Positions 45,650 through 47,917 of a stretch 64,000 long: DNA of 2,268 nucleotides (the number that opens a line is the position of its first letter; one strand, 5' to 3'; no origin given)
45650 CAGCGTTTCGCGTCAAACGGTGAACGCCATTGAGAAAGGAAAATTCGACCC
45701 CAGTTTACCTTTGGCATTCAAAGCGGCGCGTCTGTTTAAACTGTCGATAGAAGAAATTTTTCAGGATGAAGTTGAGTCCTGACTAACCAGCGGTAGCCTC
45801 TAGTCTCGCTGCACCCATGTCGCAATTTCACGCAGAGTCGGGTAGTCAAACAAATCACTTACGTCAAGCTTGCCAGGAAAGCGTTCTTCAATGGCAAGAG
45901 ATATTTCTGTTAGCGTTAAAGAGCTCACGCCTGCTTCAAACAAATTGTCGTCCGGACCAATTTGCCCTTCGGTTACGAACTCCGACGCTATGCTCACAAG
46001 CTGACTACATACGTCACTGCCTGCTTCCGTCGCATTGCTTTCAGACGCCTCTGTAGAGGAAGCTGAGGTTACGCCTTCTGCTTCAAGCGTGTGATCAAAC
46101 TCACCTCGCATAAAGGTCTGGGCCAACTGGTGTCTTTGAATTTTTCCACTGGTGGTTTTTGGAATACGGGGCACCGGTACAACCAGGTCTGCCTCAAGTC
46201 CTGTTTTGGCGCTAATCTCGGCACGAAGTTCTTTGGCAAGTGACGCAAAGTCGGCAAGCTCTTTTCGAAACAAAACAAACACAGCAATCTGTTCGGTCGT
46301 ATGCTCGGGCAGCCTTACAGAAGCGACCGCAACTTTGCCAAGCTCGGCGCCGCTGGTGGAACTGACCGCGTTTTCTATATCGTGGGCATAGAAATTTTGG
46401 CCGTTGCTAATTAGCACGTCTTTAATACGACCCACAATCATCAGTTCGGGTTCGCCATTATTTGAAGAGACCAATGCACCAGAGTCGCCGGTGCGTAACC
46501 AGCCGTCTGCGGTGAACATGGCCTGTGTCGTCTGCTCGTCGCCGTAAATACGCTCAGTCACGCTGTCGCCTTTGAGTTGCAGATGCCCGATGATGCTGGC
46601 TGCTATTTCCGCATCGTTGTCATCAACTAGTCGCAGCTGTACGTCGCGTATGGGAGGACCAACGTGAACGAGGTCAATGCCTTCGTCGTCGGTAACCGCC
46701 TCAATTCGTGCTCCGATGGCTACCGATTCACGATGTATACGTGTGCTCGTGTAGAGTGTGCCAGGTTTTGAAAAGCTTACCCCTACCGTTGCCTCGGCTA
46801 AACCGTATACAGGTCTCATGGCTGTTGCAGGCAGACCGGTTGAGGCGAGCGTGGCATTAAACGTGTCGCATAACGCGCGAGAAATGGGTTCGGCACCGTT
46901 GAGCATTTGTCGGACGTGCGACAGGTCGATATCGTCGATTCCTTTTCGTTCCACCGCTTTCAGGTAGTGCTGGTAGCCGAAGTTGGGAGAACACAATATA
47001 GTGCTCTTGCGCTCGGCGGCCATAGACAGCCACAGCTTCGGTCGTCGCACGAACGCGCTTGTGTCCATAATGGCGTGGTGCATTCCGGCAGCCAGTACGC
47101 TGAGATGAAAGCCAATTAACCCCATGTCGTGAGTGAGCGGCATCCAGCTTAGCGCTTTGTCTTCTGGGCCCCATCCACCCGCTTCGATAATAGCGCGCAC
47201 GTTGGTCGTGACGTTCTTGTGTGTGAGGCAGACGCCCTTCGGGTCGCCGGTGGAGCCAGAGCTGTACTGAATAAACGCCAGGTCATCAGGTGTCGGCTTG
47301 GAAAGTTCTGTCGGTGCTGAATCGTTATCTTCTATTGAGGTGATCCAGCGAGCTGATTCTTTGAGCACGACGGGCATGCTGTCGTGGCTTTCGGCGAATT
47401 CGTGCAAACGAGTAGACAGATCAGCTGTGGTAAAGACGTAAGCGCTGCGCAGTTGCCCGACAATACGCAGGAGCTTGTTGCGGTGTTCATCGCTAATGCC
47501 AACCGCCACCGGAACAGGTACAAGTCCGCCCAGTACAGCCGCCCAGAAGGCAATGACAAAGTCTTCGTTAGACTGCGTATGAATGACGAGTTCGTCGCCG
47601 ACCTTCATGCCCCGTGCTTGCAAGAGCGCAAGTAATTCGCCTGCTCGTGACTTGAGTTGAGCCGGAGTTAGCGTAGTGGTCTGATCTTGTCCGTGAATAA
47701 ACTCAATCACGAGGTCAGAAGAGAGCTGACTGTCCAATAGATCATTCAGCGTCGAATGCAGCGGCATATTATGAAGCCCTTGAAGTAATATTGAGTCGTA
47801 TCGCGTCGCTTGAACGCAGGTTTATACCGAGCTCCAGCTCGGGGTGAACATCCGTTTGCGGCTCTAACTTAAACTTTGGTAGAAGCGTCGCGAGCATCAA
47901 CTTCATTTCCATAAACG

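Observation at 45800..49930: Minimal P450 / FAAL-ACP / DUF374-acyltransferase cassette: candidate pathway for a hydroxylated acyl lipid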

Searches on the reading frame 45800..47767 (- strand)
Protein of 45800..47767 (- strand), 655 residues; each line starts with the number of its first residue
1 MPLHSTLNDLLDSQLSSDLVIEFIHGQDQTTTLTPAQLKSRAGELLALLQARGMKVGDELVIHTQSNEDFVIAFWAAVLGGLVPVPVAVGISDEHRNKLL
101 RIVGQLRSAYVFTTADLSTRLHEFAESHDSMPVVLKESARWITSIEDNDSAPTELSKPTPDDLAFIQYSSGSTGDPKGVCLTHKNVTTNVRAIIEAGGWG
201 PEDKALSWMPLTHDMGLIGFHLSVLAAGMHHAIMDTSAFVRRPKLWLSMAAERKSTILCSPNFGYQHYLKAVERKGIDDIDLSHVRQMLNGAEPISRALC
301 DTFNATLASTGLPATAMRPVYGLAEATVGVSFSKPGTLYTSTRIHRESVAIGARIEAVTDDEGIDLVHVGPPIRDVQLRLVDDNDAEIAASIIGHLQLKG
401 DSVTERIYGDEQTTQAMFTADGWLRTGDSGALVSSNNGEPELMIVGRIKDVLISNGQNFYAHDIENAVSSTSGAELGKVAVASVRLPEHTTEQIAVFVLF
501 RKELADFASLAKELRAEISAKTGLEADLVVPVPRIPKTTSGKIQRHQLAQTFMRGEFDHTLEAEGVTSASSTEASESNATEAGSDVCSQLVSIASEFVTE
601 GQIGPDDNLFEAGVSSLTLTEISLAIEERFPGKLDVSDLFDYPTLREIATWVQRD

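Call 3: search_protein_families(library=pfam, proteins=[window:45800-47767:-], max_evalue=0.01)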
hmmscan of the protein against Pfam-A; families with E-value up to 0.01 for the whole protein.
window:45800-47767:- (655 aa): 3 families
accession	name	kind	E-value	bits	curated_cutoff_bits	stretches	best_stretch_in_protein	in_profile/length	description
PF00501.34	AMP-binding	-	2.4e-53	181.7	29.9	1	28-406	17-382/384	AMP-binding enzyme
PF00550.31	PP-binding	-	3e-14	53.4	20.8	1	599-652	14-67/67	Phosphopantetheine attachment site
PF23024.1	AMP-dom_DIP2-like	-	0.0017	18.8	27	1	450-557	2-105/110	Disco-interacting protein 2-like, AMP domain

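Call 11: search_protein_families(library=ncbifam, proteins=[window:45800-47767:-], max_evalue=0.001)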
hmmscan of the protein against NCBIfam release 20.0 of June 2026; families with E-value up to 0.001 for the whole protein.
window:45800-47767:- (655 aa): 104 families (the best 25 are shown)
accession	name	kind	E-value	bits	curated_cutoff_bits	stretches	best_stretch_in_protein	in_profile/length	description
NF006624.1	PRK09192.1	subfamily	3e-101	339.5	600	1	31-558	43-566/567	fatty acyl-AMP ligase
NF005850.0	PRK07768.1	subfamily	1.2e-91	307.6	572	1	31-552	28-543/545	long-chain-fatty-acid--CoA ligase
NF004509.1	PRK05850.1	subfamily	1.1e-82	278.1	775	1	30-558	35-574/578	fatty-acid--AMP ligase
NF004282.0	PRK05691.1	subfamily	3.9e-80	268.8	4090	1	19-654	26-655/4334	non-ribosomal peptide synthase/polyketide synthase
NF009124.0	PRK12476.1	subfamily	1.9e-77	260.9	922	1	23-558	58-610/612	fatty acyl-AMP ligase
NF038339.3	FAAL_FadD32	equivalog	1.5e-70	238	975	1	30-556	50-612/625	long-chain-fatty-acid--AMP ligase FadD32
NF040633.1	FadD32_Coryne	exception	6.5e-65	219.6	875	1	34-553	64-613/614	FadD32-like long-chain-fatty-acid--AMP ligase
NF038337.1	FAAL_FadD21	exception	6.1e-64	216.5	1100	1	30-557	36-574/579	fatty-acid--AMP ligase FAAL21/FadD21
NF038338.1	FAAL_FadD28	exception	4.5e-57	193.7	1100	1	30-558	36-576/580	fatty-acid--AMP ligase FAAL28/FadD28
NF004510.0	PRK05851.1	equivalog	3.2e-56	190.6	621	1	150-550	141-518/525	long-chain-fatty acid--ACP ligase MbtM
NF004837.0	PRK06187.1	subfamily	3.3e-54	184.1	476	1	6-556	9-526/531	long-chain-fatty-acid--CoA ligase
NF005702.0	PRK07514.1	subfamily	1.1e-46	159.2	558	1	6-553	4-501/506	malonyl-CoA synthase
NF004511.1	PRK05852.1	equivalog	1.1e-40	139.7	650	1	28-552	22-504/505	FadD7 family fatty acid--CoA ligase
NF006182.0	PRK08316.1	subfamily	2.2e-38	132.1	663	2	29-307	33-310/523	fatty acyl-CoA synthetase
NF005801.1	PRK07656.1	equivalog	4.7e-35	121.2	657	1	28-501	22-453/500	FadD3 family acyl-CoA ligase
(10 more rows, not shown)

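Call 13: search_solved_structures(query=window:45800-47767:-, max_evalue=1e-10)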
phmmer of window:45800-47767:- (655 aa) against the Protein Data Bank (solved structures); distinct sequences matched with E-value up to 1e-10: 91 (the best 60 are shown).
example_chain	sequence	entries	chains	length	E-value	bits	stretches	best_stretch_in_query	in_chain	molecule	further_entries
6ulw_A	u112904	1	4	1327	7.6e-70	239.4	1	6-561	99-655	Amino acid adenylation domain-containing protein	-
6ulx_A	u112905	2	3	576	2.6e-66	227.7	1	6-556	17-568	Amino acid adenylation domain-containing protein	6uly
4r0m_B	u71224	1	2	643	4.9e-66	226.8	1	44-652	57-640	McyG protein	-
3pbk_A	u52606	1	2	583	6.5e-64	219.8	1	6-553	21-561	Fatty Acyl-Adenylate Ligase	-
7r7g_A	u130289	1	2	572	7.4e-59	203.1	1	21-556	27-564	Polyketide synthase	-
3kxw_A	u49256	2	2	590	9.6e-59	202.8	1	29-547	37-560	Saframycin Mx1 synthetase B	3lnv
7r7f_A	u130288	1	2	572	1.4e-58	202.2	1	21-556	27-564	Polyketide synthase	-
7r7e_A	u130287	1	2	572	2.1e-58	201.7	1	21-556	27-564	Polyketide synthase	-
5d6j_A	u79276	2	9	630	2.4e-56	194.8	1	32-556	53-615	Acyl-CoA synthase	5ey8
5icr_A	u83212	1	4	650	2.7e-56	194.6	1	32-555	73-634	Acyl-CoA synthase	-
5ey9_A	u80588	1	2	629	1.3e-51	179.3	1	54-556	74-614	Long-chain-fatty-acid--AMP ligase FadD32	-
5hm3_A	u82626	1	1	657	6.3e-51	176.9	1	54-556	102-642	Long-chain-fatty-acid--AMP ligase FadD32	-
8hd4_A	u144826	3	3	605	3.9e-48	167.7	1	32-562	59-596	Long-chain-fatty-acid--AMP ligase FadD23 | Fatty-acid-CoA ligase FadD23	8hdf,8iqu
5d6n_A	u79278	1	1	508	1.5e-46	162.5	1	32-419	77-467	Acyl-CoA synthase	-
7wua_A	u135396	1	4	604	2.1e-45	158.7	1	40-547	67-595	Acyl-CoA synthase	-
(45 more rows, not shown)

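Call 57: search_solved_structures(query=window:45800-47767:-, max_evalue=1e-60, show_alignments=4)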
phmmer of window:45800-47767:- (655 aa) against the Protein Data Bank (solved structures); distinct sequences matched with E-value up to 1e-60: 4.
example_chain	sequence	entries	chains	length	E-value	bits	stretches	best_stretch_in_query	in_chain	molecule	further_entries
6ulw_A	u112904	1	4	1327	7.6e-70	239.4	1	6-561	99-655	Amino acid adenylation domain-containing protein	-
6ulx_A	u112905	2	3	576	2.6e-66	227.7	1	6-556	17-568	Amino acid adenylation domain-containing protein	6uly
4r0m_B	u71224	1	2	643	4.9e-66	226.8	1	44-652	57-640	McyG protein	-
3pbk_A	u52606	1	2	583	6.5e-64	219.8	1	6-553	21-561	Fatty Acyl-Adenylate Ligase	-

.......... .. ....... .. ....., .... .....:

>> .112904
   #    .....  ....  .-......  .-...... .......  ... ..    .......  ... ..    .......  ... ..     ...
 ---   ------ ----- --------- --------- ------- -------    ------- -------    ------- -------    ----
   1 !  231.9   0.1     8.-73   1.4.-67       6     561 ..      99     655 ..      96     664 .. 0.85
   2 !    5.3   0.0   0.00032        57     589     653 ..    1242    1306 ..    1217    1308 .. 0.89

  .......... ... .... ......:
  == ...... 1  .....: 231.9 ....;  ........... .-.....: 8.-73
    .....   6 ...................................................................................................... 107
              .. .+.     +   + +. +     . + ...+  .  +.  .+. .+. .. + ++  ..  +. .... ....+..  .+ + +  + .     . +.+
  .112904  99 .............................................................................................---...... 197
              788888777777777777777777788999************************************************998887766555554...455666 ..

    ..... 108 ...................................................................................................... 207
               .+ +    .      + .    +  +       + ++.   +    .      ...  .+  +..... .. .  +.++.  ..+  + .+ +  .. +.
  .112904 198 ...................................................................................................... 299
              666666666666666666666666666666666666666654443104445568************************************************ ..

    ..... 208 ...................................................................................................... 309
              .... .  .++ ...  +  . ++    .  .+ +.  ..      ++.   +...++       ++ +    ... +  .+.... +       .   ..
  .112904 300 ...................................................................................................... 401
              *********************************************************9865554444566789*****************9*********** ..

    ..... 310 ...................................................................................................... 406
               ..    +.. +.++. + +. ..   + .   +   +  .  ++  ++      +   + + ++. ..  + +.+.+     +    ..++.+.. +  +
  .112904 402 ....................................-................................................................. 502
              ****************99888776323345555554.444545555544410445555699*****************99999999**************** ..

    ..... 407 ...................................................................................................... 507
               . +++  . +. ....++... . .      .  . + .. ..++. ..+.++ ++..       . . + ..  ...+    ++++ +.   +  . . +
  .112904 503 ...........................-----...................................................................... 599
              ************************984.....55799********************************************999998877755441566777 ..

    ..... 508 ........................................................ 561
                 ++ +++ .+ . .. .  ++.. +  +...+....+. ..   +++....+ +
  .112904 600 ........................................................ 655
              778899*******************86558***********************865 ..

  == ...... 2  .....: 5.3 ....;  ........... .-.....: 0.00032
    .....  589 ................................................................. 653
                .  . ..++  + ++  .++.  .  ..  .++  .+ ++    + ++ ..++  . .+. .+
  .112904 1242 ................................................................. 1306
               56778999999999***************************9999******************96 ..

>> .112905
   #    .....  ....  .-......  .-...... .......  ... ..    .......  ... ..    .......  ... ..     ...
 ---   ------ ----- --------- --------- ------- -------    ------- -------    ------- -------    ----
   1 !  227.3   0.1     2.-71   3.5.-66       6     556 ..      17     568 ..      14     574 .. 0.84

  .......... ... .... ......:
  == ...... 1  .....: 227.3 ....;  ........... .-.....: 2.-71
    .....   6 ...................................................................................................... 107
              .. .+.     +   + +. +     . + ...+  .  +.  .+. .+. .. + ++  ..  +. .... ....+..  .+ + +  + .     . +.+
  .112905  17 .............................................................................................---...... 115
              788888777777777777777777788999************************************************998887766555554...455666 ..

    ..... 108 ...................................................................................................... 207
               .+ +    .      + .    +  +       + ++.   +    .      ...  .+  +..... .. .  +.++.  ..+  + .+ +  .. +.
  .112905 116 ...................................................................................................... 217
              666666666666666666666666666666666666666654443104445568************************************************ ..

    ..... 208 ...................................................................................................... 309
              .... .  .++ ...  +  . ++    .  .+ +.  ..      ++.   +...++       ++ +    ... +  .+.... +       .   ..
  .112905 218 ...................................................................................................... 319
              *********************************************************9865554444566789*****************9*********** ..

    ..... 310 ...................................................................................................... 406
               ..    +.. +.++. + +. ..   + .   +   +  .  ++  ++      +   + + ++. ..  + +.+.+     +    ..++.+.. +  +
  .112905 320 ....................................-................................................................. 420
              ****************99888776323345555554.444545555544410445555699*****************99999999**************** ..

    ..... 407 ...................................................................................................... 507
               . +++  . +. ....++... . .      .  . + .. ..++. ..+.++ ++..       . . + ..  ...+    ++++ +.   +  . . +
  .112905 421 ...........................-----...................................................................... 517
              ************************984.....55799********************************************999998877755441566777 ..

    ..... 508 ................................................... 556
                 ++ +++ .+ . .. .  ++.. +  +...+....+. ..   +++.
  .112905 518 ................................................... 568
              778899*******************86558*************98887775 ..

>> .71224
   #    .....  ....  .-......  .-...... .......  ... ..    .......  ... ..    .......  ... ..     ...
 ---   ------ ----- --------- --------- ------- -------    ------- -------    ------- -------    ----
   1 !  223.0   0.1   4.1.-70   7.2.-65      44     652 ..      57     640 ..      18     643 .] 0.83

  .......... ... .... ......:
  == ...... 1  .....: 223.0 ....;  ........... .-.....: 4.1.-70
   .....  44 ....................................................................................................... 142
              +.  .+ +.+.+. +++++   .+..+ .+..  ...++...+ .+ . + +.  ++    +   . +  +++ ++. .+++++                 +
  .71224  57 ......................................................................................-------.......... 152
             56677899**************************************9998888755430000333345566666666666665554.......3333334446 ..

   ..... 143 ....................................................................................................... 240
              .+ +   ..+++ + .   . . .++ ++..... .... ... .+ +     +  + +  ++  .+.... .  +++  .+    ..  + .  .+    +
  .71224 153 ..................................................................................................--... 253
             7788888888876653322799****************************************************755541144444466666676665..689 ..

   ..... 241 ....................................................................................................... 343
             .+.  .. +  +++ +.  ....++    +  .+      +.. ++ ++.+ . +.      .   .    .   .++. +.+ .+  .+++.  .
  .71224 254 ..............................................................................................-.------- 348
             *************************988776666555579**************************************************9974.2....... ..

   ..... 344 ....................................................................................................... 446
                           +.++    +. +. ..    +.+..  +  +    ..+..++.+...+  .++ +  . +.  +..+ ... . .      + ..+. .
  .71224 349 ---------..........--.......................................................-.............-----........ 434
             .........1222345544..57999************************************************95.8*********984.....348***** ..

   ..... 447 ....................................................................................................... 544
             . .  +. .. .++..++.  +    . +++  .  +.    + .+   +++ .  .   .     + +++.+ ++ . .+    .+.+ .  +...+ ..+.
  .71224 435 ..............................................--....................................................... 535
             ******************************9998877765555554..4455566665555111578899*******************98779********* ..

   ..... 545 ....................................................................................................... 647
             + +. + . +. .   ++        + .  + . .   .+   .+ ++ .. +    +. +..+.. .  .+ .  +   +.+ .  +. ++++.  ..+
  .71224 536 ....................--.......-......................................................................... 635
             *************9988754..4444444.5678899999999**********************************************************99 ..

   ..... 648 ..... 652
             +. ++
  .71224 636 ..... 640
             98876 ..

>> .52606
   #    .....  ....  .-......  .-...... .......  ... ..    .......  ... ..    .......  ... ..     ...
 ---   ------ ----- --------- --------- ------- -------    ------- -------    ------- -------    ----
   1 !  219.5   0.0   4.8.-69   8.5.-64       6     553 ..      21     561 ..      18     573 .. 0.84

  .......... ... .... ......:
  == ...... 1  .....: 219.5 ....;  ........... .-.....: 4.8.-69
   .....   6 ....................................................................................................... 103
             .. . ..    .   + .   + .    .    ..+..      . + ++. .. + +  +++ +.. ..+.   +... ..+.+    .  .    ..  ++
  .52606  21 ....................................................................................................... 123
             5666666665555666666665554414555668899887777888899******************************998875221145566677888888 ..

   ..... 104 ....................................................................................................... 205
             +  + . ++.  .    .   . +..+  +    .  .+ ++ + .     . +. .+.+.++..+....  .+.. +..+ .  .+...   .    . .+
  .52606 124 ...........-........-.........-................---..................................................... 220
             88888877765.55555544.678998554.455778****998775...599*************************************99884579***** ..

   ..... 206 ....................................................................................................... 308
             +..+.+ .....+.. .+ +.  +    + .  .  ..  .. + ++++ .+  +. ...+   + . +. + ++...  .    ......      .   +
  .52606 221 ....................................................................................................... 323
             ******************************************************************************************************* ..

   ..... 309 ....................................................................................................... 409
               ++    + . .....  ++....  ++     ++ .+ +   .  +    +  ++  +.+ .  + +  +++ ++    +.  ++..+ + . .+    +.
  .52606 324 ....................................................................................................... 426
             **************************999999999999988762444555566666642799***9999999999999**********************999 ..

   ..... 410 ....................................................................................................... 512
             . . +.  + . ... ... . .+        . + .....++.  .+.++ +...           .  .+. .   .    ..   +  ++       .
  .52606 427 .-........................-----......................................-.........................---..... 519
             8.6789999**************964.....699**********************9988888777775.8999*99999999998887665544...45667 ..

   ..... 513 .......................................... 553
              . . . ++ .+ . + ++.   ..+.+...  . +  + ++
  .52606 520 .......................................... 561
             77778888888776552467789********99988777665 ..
